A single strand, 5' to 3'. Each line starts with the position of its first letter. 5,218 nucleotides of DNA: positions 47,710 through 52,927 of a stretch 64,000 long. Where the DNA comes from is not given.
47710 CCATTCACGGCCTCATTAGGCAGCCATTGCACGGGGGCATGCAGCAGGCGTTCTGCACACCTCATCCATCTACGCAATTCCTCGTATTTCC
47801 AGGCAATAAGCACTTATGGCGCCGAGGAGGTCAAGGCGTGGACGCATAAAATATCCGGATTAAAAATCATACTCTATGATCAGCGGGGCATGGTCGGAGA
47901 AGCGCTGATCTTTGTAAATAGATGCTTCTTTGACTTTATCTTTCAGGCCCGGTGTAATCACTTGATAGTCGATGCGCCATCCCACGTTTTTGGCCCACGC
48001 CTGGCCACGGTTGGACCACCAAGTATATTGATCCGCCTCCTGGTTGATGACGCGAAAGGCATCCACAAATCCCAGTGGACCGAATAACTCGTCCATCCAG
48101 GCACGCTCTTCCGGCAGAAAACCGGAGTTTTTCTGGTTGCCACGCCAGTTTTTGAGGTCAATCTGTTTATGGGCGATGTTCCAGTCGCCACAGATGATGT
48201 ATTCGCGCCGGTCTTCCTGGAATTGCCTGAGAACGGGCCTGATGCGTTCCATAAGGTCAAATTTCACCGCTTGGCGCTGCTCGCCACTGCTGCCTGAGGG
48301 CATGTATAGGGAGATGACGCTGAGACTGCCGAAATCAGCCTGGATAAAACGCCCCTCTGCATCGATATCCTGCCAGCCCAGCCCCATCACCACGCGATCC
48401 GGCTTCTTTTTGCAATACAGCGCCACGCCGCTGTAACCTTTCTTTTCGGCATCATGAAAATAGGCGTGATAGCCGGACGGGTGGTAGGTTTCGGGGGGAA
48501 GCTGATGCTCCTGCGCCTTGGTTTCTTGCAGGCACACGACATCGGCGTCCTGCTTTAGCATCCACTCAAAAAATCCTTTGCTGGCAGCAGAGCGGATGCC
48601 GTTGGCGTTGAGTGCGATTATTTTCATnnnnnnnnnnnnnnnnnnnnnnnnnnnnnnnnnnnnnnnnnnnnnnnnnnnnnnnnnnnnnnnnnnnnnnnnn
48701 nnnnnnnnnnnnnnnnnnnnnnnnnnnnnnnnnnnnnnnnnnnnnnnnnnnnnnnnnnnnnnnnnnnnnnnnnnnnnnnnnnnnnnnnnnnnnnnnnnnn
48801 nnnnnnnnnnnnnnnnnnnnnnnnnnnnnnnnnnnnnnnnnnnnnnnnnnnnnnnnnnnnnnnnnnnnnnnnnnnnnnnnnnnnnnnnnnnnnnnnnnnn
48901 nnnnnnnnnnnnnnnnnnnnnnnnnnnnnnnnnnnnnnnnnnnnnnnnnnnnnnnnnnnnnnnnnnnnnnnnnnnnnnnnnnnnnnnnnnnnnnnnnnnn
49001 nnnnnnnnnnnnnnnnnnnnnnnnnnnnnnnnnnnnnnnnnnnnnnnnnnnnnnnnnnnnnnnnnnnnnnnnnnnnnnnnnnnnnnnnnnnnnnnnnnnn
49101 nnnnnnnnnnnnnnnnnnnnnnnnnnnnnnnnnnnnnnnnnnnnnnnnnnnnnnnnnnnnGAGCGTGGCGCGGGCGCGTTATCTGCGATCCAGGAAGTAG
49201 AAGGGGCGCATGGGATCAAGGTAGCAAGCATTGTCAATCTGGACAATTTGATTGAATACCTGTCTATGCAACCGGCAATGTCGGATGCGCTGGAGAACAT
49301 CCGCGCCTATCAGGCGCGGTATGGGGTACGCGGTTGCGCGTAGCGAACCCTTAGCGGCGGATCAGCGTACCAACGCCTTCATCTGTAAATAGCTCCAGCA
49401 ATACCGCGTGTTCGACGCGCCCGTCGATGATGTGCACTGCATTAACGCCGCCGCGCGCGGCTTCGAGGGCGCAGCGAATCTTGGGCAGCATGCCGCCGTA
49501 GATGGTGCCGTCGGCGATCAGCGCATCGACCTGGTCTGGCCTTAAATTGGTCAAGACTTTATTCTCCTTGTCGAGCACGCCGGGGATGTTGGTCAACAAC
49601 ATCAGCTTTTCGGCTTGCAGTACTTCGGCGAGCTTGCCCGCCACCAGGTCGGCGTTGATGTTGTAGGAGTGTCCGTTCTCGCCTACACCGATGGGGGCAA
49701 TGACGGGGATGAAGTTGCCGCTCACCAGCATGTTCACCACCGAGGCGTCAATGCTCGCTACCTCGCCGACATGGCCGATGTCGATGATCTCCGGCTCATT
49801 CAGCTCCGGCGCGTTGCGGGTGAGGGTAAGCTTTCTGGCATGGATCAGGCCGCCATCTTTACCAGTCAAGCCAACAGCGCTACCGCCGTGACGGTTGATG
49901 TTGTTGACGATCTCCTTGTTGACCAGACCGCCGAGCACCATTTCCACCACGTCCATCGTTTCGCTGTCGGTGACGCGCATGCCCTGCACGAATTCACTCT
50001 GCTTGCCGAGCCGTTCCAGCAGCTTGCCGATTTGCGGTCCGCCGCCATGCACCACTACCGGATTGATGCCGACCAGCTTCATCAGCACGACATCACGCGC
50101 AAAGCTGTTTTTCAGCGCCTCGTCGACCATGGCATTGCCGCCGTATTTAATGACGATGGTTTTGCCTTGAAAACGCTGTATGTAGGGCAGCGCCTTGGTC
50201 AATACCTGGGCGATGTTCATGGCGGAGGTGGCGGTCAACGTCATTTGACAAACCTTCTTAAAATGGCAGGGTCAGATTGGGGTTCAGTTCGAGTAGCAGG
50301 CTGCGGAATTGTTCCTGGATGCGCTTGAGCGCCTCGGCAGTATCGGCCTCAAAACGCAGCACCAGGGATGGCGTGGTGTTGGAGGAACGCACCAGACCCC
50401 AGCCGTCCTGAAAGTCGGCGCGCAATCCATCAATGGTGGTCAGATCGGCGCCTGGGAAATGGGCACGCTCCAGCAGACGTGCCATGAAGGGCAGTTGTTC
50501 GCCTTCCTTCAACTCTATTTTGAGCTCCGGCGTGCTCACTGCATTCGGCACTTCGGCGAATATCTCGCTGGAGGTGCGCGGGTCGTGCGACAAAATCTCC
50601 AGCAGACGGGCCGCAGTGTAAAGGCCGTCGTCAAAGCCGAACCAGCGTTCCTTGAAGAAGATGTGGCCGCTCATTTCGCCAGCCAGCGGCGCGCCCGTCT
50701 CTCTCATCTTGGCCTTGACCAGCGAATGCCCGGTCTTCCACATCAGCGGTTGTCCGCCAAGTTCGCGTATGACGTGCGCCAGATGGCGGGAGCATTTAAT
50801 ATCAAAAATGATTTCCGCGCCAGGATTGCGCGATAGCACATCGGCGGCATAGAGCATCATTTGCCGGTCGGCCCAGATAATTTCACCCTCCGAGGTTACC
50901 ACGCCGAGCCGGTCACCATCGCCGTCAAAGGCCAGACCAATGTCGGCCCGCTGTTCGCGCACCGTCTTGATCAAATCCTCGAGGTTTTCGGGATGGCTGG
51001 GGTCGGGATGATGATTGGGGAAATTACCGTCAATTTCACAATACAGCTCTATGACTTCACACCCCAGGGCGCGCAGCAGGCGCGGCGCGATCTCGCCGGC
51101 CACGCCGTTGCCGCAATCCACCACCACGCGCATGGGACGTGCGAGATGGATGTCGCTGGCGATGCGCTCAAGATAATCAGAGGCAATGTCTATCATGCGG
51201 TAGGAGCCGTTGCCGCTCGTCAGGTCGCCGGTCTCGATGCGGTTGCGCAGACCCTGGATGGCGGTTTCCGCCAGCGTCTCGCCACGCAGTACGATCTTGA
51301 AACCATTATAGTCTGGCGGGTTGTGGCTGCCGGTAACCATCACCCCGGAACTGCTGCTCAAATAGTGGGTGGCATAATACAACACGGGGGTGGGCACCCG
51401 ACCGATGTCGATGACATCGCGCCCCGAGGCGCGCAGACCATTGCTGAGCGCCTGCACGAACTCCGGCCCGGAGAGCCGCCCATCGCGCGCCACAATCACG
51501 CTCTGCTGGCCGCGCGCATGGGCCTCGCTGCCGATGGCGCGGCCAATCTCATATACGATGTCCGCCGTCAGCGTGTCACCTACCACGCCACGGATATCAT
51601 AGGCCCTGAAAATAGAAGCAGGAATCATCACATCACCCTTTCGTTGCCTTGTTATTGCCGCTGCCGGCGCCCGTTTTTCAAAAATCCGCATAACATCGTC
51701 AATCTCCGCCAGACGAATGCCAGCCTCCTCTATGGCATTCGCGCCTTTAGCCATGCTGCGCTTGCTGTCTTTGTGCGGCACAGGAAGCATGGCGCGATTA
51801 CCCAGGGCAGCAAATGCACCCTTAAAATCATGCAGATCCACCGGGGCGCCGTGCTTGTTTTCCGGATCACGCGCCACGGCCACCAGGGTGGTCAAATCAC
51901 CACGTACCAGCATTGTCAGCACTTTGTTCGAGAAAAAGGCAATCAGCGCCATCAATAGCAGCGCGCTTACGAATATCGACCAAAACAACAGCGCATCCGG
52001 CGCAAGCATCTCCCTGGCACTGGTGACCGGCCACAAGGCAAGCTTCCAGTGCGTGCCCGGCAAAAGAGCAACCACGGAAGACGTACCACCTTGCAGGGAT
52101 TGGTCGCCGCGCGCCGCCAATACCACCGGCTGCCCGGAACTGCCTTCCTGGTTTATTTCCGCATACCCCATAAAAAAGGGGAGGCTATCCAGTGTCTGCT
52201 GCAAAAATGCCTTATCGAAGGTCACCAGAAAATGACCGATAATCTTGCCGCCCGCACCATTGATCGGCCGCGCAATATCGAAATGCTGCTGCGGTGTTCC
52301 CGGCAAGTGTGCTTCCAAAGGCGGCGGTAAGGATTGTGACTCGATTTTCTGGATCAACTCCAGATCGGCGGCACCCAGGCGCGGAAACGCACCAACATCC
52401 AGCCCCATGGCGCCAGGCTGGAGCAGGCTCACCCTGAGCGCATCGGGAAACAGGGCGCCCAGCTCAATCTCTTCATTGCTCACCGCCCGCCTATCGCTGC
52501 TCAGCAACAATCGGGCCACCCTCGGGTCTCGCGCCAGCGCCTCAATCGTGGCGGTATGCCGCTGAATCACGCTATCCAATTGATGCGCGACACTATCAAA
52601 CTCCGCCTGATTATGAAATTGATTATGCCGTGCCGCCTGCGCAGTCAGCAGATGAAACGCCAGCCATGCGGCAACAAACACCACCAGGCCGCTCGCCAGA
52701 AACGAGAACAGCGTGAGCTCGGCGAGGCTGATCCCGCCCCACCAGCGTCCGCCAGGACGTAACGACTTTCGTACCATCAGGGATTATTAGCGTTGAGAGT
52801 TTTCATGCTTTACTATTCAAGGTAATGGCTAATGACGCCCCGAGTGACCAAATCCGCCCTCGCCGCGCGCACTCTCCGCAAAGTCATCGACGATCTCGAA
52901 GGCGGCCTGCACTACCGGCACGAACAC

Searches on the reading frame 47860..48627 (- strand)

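Call 34: search_protein_families(library=pfam, proteins=[window:47860-48627:-], max_evalue=0.001)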
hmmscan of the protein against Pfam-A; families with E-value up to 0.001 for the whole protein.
window:47860-48627:- (255 aa): 2 families
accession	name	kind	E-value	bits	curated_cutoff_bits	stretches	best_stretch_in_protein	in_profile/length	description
PF03372.29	Exo_endo_phos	-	2.6e-30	106.2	24.5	1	6-246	3-225/225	Endonuclease/Exonuclease/phosphatase family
PF14529.12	Exo_endo_phos_2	-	0.00036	20.8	27.4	0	103-249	2-116/117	Endonuclease-reverse transcriptase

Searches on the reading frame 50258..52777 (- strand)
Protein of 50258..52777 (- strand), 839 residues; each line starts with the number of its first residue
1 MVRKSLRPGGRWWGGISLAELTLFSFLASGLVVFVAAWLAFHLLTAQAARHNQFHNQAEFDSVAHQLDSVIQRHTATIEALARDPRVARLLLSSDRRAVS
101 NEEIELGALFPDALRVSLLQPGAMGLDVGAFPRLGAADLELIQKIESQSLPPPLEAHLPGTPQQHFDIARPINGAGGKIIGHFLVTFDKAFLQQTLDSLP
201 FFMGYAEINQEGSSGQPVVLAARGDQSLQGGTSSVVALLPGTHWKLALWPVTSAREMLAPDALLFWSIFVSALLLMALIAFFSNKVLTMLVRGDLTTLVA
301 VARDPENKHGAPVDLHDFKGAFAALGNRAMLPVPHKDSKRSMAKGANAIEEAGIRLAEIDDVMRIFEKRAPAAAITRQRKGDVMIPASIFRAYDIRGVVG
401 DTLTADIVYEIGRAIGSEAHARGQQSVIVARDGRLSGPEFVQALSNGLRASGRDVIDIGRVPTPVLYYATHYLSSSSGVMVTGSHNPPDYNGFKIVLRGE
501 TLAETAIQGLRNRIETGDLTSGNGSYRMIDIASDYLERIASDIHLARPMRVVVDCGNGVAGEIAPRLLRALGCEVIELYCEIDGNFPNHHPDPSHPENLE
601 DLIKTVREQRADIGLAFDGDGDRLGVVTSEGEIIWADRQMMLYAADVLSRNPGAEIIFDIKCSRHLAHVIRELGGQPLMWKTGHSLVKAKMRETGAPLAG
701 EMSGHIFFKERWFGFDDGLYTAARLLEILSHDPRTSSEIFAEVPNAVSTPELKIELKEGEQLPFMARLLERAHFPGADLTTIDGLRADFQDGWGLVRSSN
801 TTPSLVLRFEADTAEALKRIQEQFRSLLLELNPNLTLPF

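Call 34: search_protein_families(library=pfam, proteins=[window:50258-52777:-], max_evalue=0.001)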
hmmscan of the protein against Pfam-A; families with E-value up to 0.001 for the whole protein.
window:50258-52777:- (839 aa): 4 families
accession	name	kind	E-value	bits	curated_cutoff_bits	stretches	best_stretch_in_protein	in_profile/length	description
PF02878.22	PGM_PMM_I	-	9e-37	126.3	22.5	1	389-518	3-135/138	Phosphoglucomutase/phosphomannomutase, alpha/beta/alpha domain I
PF02879.22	PGM_PMM_II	-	7.2e-32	110.4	29.3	1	534-631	2-103/103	Phosphoglucomutase/phosphomannomutase, alpha/beta/alpha domain II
PF02880.22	PGM_PMM_III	-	6.5e-24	84.7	20.7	1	637-744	3-112/115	Phosphoglucomutase/phosphomannomutase, alpha/beta/alpha domain III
PF00408.26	PGM_PMM_IV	-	8.5e-14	51.8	23.1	1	752-825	2-66/68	Phosphoglucomutase/phosphomannomutase, C-terminal domain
